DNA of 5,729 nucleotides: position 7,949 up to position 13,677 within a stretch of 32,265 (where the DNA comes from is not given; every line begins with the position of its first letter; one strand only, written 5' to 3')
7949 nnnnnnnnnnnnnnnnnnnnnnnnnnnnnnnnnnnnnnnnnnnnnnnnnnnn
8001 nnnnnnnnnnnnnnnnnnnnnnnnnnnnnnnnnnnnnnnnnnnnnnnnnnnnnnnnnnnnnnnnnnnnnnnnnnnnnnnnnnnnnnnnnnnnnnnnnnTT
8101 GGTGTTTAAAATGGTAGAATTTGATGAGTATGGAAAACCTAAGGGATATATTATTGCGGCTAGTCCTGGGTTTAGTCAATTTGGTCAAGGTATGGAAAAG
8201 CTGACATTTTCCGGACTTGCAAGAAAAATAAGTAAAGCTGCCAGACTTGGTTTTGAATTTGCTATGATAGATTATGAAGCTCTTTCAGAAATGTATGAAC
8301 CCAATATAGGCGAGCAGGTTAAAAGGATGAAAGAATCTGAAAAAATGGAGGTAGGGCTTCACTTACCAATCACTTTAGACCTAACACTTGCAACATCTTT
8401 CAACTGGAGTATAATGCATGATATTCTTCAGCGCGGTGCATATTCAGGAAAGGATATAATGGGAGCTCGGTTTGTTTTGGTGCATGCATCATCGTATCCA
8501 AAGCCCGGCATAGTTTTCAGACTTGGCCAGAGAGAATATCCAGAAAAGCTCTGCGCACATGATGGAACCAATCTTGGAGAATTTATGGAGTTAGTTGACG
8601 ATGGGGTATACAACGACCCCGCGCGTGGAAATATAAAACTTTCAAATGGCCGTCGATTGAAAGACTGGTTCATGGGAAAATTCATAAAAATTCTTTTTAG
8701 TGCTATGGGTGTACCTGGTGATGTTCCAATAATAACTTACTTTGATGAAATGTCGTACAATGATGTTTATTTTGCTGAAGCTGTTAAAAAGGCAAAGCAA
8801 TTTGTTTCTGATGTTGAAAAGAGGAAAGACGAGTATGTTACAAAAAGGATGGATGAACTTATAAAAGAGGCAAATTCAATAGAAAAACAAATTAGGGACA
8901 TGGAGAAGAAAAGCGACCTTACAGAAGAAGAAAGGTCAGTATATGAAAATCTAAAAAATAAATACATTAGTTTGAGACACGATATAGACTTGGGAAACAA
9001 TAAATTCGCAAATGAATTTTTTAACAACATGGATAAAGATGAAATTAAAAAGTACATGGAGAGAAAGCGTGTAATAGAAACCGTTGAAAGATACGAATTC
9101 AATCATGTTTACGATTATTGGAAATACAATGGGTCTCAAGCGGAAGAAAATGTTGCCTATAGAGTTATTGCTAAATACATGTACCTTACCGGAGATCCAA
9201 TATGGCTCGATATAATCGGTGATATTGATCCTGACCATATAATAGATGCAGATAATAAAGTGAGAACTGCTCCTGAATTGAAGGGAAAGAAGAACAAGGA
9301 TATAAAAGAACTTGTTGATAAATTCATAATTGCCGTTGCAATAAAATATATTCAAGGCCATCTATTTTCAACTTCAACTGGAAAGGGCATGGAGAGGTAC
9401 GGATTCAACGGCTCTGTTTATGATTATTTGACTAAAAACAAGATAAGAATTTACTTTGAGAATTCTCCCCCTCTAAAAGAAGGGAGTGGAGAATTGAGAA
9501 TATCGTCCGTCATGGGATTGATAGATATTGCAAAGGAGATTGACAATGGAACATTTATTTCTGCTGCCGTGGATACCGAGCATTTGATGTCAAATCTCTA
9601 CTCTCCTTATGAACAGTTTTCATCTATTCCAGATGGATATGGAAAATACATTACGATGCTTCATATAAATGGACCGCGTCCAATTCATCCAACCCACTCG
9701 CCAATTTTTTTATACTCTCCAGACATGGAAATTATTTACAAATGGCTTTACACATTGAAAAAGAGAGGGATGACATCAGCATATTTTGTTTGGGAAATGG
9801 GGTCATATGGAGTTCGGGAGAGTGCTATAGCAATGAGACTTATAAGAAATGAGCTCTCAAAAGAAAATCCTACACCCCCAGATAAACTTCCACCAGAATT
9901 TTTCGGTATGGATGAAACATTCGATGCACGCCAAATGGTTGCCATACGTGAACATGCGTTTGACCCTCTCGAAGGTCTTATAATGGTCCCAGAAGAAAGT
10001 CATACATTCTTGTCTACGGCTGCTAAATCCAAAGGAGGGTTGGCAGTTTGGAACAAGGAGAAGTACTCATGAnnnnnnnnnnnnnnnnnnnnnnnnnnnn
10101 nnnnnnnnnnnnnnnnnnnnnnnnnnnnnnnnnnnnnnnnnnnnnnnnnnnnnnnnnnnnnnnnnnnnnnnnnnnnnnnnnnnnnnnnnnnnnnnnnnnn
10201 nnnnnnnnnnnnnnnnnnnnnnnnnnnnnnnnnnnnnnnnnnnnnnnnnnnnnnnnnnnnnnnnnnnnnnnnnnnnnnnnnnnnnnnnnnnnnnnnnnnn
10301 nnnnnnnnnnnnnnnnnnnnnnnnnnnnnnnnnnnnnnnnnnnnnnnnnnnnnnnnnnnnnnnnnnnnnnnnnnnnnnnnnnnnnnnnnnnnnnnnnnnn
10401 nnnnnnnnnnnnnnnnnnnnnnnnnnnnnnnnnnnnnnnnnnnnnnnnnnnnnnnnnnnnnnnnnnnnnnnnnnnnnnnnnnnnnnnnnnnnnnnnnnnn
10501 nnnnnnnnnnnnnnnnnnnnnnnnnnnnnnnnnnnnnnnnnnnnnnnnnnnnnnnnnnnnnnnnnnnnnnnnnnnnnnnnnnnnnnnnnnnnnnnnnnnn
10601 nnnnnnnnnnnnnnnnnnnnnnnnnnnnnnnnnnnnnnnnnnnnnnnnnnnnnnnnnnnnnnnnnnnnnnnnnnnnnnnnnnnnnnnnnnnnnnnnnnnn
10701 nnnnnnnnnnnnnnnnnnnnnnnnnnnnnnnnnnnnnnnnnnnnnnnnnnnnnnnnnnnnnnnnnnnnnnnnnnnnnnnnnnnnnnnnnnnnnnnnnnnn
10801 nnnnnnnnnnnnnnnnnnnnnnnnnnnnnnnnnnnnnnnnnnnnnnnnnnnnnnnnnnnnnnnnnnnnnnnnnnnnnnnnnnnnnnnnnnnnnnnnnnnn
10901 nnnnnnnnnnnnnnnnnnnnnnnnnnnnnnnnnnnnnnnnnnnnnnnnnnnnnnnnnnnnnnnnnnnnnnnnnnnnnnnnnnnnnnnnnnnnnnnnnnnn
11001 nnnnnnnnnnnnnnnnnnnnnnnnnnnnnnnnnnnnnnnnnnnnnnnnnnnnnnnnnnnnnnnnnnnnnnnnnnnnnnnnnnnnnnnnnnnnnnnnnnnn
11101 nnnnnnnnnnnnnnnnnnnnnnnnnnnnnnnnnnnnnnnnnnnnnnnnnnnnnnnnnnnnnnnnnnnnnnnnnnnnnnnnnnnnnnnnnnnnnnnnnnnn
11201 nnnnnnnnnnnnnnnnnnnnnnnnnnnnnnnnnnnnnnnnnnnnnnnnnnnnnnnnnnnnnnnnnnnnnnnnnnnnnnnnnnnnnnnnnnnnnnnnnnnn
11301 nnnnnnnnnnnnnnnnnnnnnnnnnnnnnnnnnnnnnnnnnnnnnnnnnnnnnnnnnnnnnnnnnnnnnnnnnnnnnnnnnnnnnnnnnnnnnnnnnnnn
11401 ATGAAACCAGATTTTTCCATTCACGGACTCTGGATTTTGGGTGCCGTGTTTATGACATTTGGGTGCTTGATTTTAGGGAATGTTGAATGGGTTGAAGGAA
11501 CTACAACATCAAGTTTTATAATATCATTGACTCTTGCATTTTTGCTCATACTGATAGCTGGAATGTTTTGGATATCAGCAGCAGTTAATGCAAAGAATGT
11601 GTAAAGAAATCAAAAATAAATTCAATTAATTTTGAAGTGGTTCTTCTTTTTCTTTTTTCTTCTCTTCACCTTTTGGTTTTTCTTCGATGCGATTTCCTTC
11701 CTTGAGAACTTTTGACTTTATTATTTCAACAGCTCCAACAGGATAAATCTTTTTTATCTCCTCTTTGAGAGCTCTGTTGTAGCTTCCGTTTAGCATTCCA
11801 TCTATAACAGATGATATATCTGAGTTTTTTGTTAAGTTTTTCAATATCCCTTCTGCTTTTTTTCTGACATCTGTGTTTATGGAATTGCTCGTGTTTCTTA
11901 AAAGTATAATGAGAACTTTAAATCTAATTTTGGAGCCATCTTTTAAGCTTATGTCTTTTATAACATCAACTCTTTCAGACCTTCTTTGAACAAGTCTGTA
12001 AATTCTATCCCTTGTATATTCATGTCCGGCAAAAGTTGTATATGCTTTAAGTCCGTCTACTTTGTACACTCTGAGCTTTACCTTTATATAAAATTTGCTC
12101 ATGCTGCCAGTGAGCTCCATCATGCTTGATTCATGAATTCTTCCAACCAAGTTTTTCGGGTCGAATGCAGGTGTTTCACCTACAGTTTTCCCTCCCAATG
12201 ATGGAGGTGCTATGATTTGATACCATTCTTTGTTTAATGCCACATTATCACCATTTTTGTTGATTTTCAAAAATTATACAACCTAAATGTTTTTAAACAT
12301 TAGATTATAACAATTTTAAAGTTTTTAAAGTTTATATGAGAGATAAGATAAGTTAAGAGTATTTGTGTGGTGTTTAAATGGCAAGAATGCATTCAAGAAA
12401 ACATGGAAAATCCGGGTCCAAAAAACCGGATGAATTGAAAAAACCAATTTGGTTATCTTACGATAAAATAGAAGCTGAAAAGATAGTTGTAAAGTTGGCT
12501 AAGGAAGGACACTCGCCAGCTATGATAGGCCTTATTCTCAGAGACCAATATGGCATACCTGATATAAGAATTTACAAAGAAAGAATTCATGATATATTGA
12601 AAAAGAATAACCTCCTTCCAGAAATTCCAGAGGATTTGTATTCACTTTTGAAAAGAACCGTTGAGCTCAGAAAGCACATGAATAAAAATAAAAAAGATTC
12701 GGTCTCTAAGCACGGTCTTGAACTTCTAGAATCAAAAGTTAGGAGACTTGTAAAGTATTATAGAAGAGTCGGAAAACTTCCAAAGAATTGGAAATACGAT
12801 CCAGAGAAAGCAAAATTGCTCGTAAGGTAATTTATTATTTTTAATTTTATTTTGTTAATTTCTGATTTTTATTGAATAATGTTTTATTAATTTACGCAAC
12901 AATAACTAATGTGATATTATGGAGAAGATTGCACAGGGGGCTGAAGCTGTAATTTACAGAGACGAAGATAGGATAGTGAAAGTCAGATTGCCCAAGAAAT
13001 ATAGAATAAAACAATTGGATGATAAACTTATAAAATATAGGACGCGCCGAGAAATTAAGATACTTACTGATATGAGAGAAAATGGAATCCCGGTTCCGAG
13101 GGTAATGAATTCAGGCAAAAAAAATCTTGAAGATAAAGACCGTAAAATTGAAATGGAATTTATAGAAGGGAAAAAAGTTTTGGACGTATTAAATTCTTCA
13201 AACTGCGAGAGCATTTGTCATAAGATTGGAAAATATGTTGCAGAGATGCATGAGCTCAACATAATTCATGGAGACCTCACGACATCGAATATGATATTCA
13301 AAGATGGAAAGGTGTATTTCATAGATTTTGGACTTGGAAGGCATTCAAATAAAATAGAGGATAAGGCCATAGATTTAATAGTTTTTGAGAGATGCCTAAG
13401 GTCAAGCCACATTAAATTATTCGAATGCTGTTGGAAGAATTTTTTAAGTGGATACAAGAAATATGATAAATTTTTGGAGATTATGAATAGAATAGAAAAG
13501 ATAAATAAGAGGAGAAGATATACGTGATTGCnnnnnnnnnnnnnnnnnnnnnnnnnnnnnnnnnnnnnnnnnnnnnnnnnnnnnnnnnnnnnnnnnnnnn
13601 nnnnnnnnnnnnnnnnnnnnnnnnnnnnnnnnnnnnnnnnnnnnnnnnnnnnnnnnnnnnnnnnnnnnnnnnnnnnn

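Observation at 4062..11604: Back-to-back operons of orphan proteins between ABCE1 and rps3ae: best candidate for an undescribed system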

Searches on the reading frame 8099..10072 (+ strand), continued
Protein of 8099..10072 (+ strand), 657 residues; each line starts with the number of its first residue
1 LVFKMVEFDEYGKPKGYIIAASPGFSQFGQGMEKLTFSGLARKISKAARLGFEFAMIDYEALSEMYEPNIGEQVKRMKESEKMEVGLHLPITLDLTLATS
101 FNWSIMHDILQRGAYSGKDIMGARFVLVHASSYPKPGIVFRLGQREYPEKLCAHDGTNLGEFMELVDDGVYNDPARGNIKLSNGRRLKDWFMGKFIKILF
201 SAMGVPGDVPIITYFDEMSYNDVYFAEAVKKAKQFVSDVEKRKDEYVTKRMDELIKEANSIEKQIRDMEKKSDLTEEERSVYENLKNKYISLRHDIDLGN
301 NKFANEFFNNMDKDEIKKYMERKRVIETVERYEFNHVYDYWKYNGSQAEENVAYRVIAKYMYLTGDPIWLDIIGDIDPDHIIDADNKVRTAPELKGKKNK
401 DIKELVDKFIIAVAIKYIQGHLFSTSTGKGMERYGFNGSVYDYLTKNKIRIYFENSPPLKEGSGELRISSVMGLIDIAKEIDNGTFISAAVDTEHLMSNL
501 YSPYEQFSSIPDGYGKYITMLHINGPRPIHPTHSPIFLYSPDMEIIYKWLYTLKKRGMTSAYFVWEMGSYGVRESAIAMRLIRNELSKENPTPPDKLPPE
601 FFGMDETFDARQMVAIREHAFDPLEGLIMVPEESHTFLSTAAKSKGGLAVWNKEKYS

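Call 48: search_protein_families(library=ncbifam, alignment_id=A1, max_evalue=0.1)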
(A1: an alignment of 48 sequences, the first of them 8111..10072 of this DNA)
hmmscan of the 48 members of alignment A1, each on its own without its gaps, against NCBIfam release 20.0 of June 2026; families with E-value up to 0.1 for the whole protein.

A. member 1, window:8111-10072:+ (653 aa): 1 family
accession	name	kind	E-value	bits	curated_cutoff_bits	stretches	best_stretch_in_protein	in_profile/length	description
NF041813.1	Avs2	equivalog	0.0078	14.1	1000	1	205-320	16-131/1317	AVAST type 2 anti-phage system protein Avs2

B. families by the number of members that match (of 48 scanned): 38 families (the first 25 are shown)
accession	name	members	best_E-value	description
NF041277.1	coba_remo_CbiR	13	6.3e-05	cobamide remodeling phosphodiesterase CbiR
NF045487.1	ASRP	5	4.4e-05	archaea-specific SMC-related protein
TIGR02169.1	SMC_prok_A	3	0.0014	chromosome segregation protein SMC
NF041813.1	Avs2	3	0.0015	AVAST type 2 anti-phage system protein Avs2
NF053563.1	Rkd4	3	0.0025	arcadin-4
NF003034.1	PRK03918.1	3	0.0028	DNA double-strand break repair ATPase Rad50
TIGR04527.1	mycoplas_twoTM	2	0.001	MG_279/MG_280 family protein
NF045780.1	TrlF_fam_ATP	2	0.0033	TrlF family AAA-like ATPase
TIGR03319.1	RNase_Y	2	0.0058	ribonuclease Y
TIGR02168.1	SMC_prok_B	2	0.0076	chromosome segregation protein SMC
NF041034.1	Rad50_Sulf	1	0.00011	DNA double-strand break repair ATPase Rad50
NF043079.1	MMSYN1_0167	1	0.0043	oligopeptide ABC transporter ATP-binding protein OppD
TIGR01069.2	mutS2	1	0.008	endonuclease MutS2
NF002244.0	PRK01156.1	1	0.01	DNA double-strand break repair ATPase Rad50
NF038218.1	IcmG_DotF_IVB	1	0.01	type IVB secretion system protein IcmG/DotF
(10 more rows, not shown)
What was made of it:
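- Closest known: Endonuclease IV. Same: 13 of 48 orthologues give weak hits to the CbiR model (call 48).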

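Call 71: search_protein_families(library=pfam, proteins=[L041:12600-14387:+, L043:12549-14210:+, L039:12077-13720:+, L041:9914-12535:+, P0113], max_evalue=0.05)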
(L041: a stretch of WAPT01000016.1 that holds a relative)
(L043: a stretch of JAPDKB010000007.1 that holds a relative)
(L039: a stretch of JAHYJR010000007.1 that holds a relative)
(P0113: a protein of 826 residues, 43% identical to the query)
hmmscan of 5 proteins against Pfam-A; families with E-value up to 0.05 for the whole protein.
L041:12600-14387:+ (595 aa): 7 families
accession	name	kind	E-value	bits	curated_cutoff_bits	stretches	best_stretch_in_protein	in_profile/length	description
PF01909.29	NTP_transf_2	-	2.5e-09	37.8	21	1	209-254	9-55/93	Nucleotidyltransferase domain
PF18765.7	Polbeta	-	6.7e-09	36.2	26.9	1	208-258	6-43/93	Polymerase beta, Nucleotidyltransferase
PF22600.2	MTPAP-like_central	-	5e-07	30.3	27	1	189-266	14-83/139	Poly(A) RNA polymerase, mitochondrial-like, central palm domain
PF08484.17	Methyltransf_14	-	0.0018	18.5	23.5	1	179-229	31-81/160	C-methyltransferase C-terminal domain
PF12633.13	Adenyl_cycl_N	-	0.0042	17.5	27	1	181-245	57-121/199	Adenylate cyclase NT domain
PF14520.12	HHH_5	-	0.028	15.4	27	1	133-168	16-52/57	Helix-hairpin-helix domain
PF14747.11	DUF4473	-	0.029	15.3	25.9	1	149-208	6-63/78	Domain of unknown function (DUF4473)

L043:12549-14210:+ (553 aa): 9 families
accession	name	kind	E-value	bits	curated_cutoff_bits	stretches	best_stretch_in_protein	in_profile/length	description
PF18765.7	Polbeta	-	4.9e-10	39.9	26.9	1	176-229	7-58/93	Polymerase beta, Nucleotidyltransferase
PF01909.29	NTP_transf_2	-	1.2e-09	38.8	21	1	174-213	7-44/93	Nucleotidyltransferase domain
PF22600.2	MTPAP-like_central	-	5.8e-07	30.1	27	1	146-220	6-76/139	Poly(A) RNA polymerase, mitochondrial-like, central palm domain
PF08484.17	Methyltransf_14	-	0.00044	20.5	23.5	1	145-196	30-81/160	C-methyltransferase C-terminal domain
PF14520.12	HHH_5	-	0.00051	20.9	27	1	101-139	17-56/57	Helix-hairpin-helix domain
PF12633.13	Adenyl_cycl_N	-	0.00083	19.8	27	1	155-218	64-126/199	Adenylate cyclase NT domain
PF14747.11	DUF4473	-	0.0011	19.9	25.9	1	118-176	8-64/78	Domain of unknown function (DUF4473)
PF08066.17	PMC2NT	-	0.016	16.2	23.3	0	464-516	28-81/91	PMC2NT (NUC016) domain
PF21120.3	MCM_WH_arc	-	0.034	14.6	26.1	0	125-140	35-50/63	Archaeal MCM, winged-helix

L039:12077-13720:+ (547 aa): 5 families
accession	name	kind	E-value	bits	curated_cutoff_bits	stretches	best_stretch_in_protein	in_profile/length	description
PF01909.29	NTP_transf_2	-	5e-10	40.1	21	1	134-223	5-69/93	Nucleotidyltransferase domain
PF18765.7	Polbeta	-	7.8e-08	32.8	26.9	1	140-187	6-58/93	Polymerase beta, Nucleotidyltransferase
PF22600.2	MTPAP-like_central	-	3e-05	24.6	27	1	114-206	10-94/139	Poly(A) RNA polymerase, mitochondrial-like, central palm domain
PF03445.19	DUF294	-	0.0059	16.9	21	1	142-195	46-101/138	Putative nucleotidyltransferase DUF294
PF12633.13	Adenyl_cycl_N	-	0.022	15.2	27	1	127-199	74-144/199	Adenylate cyclase NT domain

L041:9914-12535:+ (873 aa): 4 families
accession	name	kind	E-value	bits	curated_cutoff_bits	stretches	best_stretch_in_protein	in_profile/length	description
PF01261.30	AP_endonuc_2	-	4.7e-09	36.7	31.1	1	70-160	5-92/249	Xylose isomerase-like TIM barrel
PF05791.16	Bacillus_HBL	-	0.014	15.6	29.1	1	273-394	54-176/177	Bacillus haemolytic enterotoxin (HBL)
PF16326.10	ABC_tran_CTD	-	0.024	15.3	32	1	277-342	1-63/69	ABC transporter C-terminal domain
PF06918.19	DUF1280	-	0.045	13.8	25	0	257-360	51-151/220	Protein of unknown function (DUF1280)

P0113 (826 aa): 10 families
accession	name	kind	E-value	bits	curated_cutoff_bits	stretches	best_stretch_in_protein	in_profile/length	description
PF13851.11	GAS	-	0.0011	18.9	32.3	1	244-344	25-125/200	Growth-arrest specific micro-tubule binding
PF02403.27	Seryl_tRNA_N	-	0.0021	18.7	28.2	1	250-330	24-100/108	Seryl-tRNA synthetase N-terminal domain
PF10368.14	YkyA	-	0.0073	16.5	28.8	1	248-340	4-97/186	Putative cell-wall binding lipoprotein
PF17675.6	APG6_N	-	0.012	16.5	45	1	248-335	12-91/132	Apg6 coiled-coil region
PF03505.20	Clenterotox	-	0.014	15.5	25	1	589-674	72-160/197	Clostridium enterotoxin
PF24423.1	OVT1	-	0.023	15.5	30.9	0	258-344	14-90/100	Major antigen, helical domain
PF13094.11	CENP-Q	-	0.038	14.6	28.5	0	269-365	43-143/162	CENP-Q, a CENPA-CAD centromere complex subunit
PF09762.14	CCDC93_CC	-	0.043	13.3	30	0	255-335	109-195/429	CCDC93 coiled-coil domain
PF20227.3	DUF6586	-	0.046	14.5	27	0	231-333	42-142/153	Family of unknown function (DUF6586)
PF13166.12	AAA_13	-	0.048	12.8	36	0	248-351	365-470/713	AAA domain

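Call 96: search_dna_similar(query=window:8111-10072:+, collection=plasmids, mode=protein, max_evalue=0.001, max_rows=5)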
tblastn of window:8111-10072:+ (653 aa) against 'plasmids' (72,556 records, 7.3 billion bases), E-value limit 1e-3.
No match.

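Call 97: find_related_loci(query=A1, collection=viral_contigs, flank=5000)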
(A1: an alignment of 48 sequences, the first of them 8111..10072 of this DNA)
Query A1 (653 aa) in viral_contigs; peptide patterns used: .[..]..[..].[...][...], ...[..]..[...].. (x = any residue, [..] = any of these).
56 stretches matched a pattern, but none encodes a relative of the query by tblastn (E <= 1e-3).

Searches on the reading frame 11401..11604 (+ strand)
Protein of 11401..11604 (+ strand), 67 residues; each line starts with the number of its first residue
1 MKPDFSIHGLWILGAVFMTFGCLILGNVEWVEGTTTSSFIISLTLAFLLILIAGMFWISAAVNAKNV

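Call 4: search_protein_families(library=pfam, proteins=[window:11401-11604:+], max_evalue=0.1)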
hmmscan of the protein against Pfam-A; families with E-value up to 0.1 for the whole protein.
window:11401-11604:+ (67 aa): 1 family
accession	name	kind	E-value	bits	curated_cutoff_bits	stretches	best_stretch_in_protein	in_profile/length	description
PF09925.14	DUF2157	-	0.072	13.2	32.4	1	7-58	35-84/146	Predicted membrane protein (DUF2157)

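Call 5: search_protein_families(library=ncbifam, proteins=[window:11401-11604:+], max_evalue=0.1)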
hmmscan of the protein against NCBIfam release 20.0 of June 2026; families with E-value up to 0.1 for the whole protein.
window:11401-11604:+ (67 aa): 0 families

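Call 7: search_protein_families(library=padloc, proteins=[window:11401-11604:+], max_evalue=0.1)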
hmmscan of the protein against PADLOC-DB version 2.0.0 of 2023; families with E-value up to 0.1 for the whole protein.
window:11401-11604:+ (67 aa): 0 families

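Call 8: search_protein_families(library=phrogs, proteins=[window:11401-11604:+], max_evalue=0.1)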
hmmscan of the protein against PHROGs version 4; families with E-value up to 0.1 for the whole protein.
window:11401-11604:+ (67 aa): 0 families

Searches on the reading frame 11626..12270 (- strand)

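Call 60: search_protein_families(library=pfam, proteins=[window:11626-12270:-], max_evalue=0.001)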
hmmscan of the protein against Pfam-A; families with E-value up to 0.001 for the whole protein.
window:11626-12270:- (214 aa): 1 family
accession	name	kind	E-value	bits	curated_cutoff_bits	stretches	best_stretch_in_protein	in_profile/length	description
PF01015.23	Ribosomal_S3Ae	-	9.1e-52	175.8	29.3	1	10-191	9-190/191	Ribosomal S3Ae family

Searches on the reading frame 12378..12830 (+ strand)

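Call 60: search_protein_families(library=pfam, proteins=[window:12378-12830:+], max_evalue=0.001)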
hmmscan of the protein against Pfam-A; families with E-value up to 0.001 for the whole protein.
window:12378-12830:+ (150 aa): 2 families
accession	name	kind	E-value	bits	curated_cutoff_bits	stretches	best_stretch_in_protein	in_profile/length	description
PF08069.17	Ribosomal_S13_N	-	5.1e-24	84.5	25.4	1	1-60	1-60/60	Ribosomal S13/S15 N-terminal domain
PF00312.27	Ribosomal_S15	-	6e-15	55.6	31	1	73-147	4-80/81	Ribosomal protein S15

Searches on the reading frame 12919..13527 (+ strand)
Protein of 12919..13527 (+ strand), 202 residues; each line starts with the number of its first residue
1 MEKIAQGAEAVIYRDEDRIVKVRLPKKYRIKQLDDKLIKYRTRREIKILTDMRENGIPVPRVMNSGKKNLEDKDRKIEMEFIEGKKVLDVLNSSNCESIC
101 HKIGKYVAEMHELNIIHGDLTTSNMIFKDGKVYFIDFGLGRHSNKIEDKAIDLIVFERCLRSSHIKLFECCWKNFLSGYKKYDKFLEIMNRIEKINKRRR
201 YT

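Call 60: search_protein_families(library=pfam, proteins=[window:12919-13527:+], max_evalue=0.001)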
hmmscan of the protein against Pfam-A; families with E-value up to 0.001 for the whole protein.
window:12919-13527:+ (202 aa): 8 families
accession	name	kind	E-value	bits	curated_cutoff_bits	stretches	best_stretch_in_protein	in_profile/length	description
PF01163.29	RIO1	-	1.4e-13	51.4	22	1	29-138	42-149/187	RIO domain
PF06293.20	Kdo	-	6.4e-12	45.8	21.3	1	35-179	51-207/207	Lipopolysaccharide kinase (Kdo/WaaP) family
PF01636.29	APH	-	8.7e-11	42.5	23.2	1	41-113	36-110/239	Phosphotransferase enzyme family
PF00069.31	Pkinase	-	9.6e-10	38.7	31.7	1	5-145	8-150/263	Protein kinase domain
PF03109.22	ABC1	-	5.9e-06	26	22.9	1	74-148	142-222/244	ABC1 atypical kinase-like domain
PF06176.17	WaaY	-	5.5e-05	23.4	20.3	1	79-160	122-199/229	Lipopolysaccharide core biosynthesis protein (WaaY)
PF07714.23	PK_Tyr_Ser-Thr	-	0.0004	20.2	23.1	1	71-145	72-154/258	Protein tyrosine and serine/threonine kinase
PF19974.5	TCAD9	-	0.0004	20.1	40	1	112-160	296-341/429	Ternary complex associated domain 9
